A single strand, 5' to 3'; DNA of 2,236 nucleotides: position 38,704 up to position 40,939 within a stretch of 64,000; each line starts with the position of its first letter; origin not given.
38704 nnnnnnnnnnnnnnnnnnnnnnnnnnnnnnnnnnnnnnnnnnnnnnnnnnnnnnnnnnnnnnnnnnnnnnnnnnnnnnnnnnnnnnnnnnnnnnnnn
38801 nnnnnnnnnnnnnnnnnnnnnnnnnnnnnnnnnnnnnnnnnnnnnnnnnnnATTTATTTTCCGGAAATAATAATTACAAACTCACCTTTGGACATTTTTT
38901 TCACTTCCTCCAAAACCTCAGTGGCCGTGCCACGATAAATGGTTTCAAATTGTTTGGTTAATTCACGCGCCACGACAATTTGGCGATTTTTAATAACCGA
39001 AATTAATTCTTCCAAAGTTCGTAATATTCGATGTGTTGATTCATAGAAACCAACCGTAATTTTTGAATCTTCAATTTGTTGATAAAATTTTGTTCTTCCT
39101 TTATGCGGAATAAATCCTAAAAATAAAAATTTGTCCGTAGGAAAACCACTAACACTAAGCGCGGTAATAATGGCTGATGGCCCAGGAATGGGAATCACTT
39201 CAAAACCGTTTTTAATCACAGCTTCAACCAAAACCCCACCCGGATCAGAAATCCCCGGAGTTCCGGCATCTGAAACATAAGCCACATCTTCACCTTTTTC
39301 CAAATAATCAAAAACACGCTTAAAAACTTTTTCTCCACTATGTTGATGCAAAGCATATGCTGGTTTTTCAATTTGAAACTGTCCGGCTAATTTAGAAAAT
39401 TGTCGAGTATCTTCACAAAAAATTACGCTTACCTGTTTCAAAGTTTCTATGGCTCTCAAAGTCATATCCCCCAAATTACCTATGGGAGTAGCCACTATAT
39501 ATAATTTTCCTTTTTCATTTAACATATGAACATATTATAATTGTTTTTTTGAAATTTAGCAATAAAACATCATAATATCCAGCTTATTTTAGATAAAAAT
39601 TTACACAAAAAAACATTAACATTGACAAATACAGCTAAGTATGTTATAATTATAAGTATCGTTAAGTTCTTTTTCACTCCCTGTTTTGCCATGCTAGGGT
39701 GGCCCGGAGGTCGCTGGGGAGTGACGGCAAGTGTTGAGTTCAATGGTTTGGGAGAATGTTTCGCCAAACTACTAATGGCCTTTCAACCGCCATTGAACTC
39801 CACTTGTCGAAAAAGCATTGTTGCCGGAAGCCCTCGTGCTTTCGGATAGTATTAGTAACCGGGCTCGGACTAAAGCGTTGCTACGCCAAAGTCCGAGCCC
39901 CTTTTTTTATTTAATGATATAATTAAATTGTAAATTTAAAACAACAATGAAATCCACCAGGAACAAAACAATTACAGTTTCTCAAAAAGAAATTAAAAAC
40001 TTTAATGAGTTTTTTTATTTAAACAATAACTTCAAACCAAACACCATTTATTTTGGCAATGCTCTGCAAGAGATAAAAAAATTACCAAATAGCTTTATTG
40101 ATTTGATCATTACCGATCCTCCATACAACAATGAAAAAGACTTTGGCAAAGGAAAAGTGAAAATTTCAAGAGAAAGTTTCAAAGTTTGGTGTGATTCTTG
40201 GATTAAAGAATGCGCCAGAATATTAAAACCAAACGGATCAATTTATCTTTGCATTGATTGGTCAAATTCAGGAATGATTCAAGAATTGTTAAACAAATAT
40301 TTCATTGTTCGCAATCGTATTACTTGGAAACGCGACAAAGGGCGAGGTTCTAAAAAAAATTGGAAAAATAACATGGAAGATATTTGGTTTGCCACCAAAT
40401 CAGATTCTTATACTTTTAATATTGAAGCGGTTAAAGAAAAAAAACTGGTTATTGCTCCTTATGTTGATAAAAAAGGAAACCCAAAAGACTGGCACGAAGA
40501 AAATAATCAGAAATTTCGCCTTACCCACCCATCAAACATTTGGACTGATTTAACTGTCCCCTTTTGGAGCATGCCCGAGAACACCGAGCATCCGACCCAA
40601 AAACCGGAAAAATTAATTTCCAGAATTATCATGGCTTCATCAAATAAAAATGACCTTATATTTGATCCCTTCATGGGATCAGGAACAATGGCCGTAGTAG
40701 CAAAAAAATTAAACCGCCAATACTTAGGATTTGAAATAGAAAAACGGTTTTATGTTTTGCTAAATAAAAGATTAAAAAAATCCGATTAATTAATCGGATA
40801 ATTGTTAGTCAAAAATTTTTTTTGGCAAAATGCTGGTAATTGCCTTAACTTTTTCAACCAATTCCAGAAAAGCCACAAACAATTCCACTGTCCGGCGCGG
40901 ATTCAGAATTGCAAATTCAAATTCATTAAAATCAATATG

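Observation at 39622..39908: Independent ncRNA gene of about 250 nt with a perfect sigma70 promoter and a strong intrinsic terminator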

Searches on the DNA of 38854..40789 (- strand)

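Call 4: search_rna_families(source=window, start=39500, end=40000, threshold=evalue, max_evalue=10, show_alignments=5)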
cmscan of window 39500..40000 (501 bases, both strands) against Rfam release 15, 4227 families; matches with E-value up to 10: 4.
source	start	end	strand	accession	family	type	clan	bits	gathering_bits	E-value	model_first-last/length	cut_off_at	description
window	39527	39581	-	RF01587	snoR10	Gene; snRNA; snoRNA; CD-box;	-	19.5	65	6.3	1-71/71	no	small nucleolar RNA snoR10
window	39861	39992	-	RF04338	Plastid-psbJ-2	Cis-reg;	CL00152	17.3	65.6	0.82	1-144/144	no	Plastid-psbJ-2 3UTR RNA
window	39847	39978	-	RF00121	MicC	Gene; sRNA;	-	16.9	90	7.1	1-123/123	no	MicC RNA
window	39672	39739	+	RF02477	GlsR9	Gene; snRNA; snoRNA; CD-box;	-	14.5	95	2.9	1-79/79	no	Small nucleolar RNA GlsR9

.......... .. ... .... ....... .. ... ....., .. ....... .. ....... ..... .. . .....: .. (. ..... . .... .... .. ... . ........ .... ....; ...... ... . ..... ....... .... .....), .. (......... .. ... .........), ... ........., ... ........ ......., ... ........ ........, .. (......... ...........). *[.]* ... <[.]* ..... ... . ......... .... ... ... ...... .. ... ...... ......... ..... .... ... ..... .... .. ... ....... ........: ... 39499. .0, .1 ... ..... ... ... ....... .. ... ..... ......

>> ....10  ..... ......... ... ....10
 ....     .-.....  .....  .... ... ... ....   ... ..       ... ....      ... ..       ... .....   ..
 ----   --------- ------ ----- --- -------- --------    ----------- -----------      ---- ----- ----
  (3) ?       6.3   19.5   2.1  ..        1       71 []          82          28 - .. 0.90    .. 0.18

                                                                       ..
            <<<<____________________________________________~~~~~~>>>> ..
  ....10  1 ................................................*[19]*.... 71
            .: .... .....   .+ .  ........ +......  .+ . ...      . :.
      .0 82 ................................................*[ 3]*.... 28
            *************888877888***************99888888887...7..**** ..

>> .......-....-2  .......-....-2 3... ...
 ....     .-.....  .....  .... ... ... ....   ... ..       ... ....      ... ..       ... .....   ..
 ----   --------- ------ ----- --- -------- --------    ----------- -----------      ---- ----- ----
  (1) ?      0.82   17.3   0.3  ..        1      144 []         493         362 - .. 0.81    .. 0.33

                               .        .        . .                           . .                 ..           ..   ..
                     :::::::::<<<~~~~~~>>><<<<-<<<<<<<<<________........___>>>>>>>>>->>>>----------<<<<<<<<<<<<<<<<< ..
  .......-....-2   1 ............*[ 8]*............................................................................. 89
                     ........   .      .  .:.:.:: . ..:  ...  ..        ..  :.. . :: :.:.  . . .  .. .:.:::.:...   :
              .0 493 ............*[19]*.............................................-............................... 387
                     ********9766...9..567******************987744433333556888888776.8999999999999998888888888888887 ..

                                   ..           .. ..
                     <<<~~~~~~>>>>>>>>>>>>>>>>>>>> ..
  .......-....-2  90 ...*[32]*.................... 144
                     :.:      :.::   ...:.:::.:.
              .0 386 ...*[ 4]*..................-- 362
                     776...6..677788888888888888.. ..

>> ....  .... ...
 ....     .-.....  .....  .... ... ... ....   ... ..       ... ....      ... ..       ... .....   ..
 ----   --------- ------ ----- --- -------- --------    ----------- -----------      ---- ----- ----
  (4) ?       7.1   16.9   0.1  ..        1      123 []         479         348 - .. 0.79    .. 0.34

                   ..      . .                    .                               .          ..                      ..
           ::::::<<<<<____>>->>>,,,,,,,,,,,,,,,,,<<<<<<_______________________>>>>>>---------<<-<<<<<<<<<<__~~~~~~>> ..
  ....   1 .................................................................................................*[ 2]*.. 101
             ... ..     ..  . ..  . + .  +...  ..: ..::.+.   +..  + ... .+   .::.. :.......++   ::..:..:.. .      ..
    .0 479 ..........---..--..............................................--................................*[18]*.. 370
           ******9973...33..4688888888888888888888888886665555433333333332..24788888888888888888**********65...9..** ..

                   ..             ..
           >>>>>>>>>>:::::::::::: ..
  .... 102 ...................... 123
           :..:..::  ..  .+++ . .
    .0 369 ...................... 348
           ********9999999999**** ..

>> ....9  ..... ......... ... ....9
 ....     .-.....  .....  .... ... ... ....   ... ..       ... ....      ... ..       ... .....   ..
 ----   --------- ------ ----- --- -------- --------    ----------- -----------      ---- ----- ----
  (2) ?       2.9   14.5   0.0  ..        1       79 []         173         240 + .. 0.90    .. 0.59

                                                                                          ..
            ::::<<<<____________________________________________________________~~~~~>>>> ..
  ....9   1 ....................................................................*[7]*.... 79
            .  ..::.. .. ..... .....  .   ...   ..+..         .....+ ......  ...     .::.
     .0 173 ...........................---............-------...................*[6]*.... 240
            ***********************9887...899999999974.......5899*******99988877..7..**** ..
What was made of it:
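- No 6S hit appears even at E<=10 (call 4).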

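Call 19: search_rna_families(sources=[L001, L004, L007], threshold=gathering)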
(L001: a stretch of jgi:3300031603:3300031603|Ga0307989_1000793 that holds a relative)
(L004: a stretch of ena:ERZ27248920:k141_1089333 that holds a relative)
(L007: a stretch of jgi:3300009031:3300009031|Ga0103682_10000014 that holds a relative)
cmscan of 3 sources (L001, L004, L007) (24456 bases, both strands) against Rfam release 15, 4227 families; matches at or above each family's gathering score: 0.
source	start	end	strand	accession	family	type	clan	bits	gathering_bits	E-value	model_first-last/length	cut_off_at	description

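Call 33: search_rna_families(sources=[L001, L004, L011, L010, L039, L048], threshold=evalue, max_evalue=1)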
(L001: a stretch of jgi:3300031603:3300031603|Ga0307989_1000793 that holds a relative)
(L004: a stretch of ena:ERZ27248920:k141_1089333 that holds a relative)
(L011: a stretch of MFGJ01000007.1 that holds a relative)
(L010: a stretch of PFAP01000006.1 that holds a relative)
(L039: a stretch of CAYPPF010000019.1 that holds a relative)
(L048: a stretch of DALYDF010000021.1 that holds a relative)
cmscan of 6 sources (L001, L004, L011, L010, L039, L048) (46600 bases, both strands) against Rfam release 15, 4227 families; matches with E-value up to 1: 1.
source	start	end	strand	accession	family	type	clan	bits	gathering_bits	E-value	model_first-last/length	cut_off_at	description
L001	676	813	+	RF00022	GcvB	Gene;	-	21.9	42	0.91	1-204/204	no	GcvB RNA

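Call 35: search_dna_similar(query=window:39600-39930:+, collection=phages, mode=distant, max_evalue=1)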
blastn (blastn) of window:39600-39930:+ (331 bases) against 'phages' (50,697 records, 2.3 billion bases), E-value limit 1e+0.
Records with a match: 22; places in all: 23; records where one place covers at least 80% of the query: 0.
Best place of each record, by identity: 90-95% 1; 80-90% 21.
By first word of the organism name: Clostridium 11; Staphylococcus 10; Bacillus 1.
By host as written in the record: Clostridium perfringens 9; Staphylococcus sp. 3; Staphylococcus aureus ATCC 25923 2; Staphylococcus aureus 2; Clostridium perfringens 2589 1; Staphylococcus sciuri 1; Clostridium perfringens 012 1; - 1; and 2 more.
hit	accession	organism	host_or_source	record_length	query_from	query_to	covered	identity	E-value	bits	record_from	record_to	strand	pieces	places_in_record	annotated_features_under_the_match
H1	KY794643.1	Staphylococcus phage vB_Sau_S24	Staphylococcus aureus ATCC 25923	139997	11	59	15%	80.0%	9e-2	43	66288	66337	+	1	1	none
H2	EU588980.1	Clostridium phage phiCP39-O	Clostridium perfringens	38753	22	66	14%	84.4%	9e-2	44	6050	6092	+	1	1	none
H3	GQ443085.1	Clostridium phage phiCP26F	Clostridium perfringens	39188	22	66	14%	84.4%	9e-2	44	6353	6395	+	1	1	none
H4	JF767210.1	Clostridium phage phiCP9O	Clostridium perfringens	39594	22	66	14%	84.4%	9e-2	44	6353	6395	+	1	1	none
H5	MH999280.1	Clostridium phage CPD1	Clostridium perfringens 2589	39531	22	66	14%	84.4%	9e-2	44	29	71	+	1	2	none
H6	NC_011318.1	Clostridium phage phiCP39-O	Clostridium perfringens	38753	22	66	14%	84.4%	9e-2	44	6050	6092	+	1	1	none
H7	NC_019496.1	Clostridium phage phiCP26F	Clostridium perfringens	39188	22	66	14%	84.4%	9e-2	44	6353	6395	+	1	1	none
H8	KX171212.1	Staphylococcus phage vB_SscM-1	Staphylococcus sp.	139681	16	59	13%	84.4%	9e-2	44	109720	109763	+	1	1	none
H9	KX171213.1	Staphylococcus phage vB_SscM-2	Staphylococcus sp.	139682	16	59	13%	84.4%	9e-2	44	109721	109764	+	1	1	none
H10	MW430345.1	Staphylococcus phage ZCSS1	Staphylococcus sciuri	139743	16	59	13%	84.4%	9e-2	44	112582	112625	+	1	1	none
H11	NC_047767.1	Staphylococcus phage vB_SscM-1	Staphylococcus sp.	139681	16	59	13%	84.4%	9e-2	44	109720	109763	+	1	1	none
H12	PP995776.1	Staphylococcus phage UHP46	Staphylococcus aureus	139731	16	59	13%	84.4%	9e-2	44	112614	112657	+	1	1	none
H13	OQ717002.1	Clostridium phage vB_CpeS-17DYC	Clostridium perfringens 012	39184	23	66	13%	84.1%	3e-1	42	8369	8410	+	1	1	none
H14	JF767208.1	Clostridium phage phiCP13O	Clostridium perfringens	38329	22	60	12%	87.2%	3e-1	42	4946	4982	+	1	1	none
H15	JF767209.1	Clostridium phage phiCP34O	Clostridium perfringens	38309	22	60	12%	87.2%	3e-1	42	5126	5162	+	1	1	none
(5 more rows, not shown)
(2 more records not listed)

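Call 57: build_rna_model(alignment_id=A2)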
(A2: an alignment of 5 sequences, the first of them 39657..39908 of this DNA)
Model R1 built from alignment A2 (5 sequences, 253 columns); structure: RNAalifold consensus.
model positions 253; base pairs 77; branch points 4; effective number of sequences 0.69; information 0.592 bits per position. Calibrated on 0.2 Mb of random sequence (short: E-values are rough).
structure used (alignment columns):
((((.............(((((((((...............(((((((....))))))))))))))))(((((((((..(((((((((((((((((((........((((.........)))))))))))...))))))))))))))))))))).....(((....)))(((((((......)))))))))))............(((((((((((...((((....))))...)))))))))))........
